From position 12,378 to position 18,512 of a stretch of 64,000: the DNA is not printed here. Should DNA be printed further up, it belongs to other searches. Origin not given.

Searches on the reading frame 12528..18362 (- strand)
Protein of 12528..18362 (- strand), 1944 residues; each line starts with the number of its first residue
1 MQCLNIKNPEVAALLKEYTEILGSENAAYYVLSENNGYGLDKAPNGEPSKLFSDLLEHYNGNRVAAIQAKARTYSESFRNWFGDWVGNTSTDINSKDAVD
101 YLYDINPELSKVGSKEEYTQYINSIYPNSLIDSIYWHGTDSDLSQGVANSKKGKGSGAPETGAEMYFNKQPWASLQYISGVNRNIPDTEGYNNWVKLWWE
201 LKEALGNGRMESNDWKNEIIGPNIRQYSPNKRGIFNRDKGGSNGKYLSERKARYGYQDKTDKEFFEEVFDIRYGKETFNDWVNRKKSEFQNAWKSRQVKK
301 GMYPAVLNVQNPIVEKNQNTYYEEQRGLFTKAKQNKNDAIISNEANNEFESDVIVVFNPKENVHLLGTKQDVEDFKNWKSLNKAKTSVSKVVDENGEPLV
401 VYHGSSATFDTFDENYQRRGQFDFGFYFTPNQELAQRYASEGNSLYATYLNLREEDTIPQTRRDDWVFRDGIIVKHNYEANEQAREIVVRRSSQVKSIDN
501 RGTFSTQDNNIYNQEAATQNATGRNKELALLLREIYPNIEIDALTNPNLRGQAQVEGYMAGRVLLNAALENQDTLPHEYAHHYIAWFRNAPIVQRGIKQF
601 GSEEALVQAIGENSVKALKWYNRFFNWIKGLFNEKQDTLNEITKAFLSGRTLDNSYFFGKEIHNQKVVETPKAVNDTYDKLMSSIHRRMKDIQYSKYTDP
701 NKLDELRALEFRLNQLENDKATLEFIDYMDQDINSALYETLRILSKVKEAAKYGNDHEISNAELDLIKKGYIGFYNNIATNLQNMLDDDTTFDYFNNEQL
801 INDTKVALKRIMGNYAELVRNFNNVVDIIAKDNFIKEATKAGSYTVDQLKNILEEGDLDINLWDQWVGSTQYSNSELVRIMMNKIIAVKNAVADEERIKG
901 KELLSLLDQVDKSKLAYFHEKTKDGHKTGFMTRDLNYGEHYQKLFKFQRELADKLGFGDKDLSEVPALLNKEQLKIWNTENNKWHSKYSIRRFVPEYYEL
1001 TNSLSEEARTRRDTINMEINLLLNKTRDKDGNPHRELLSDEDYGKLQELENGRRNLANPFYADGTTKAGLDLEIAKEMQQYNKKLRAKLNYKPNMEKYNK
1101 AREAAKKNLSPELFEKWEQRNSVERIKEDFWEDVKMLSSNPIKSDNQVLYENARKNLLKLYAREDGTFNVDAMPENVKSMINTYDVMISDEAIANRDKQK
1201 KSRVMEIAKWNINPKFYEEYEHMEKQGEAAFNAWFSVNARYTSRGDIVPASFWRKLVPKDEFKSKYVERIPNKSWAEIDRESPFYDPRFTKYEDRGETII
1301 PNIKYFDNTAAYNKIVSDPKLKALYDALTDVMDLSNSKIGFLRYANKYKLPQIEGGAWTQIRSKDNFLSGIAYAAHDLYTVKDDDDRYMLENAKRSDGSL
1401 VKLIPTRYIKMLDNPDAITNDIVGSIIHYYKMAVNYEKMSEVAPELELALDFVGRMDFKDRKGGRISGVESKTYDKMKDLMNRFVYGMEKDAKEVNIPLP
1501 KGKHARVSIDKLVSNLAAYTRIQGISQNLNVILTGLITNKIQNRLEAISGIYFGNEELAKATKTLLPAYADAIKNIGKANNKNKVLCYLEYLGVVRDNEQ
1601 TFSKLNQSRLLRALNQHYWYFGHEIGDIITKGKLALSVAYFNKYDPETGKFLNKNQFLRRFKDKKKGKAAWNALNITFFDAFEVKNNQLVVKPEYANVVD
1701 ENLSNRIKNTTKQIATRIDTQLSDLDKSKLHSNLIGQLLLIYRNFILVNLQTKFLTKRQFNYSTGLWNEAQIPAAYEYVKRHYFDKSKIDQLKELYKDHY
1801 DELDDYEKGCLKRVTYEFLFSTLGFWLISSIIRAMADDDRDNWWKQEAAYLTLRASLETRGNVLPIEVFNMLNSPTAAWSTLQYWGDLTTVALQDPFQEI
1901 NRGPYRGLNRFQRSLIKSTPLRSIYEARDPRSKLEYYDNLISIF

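Call 40: search_protein_families(library=phrogs, proteins=[window:12528-18362:-], max_evalue=0.001)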
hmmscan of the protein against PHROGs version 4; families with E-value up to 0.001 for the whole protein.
window:12528-18362:- (1944 aa): 2 families
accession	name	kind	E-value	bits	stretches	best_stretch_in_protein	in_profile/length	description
phrog_21376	-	unknown function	3e-16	59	1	371-514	527-688/1664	-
phrog_4700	-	unknown function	0.00042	21.1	0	398-441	18-64/149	-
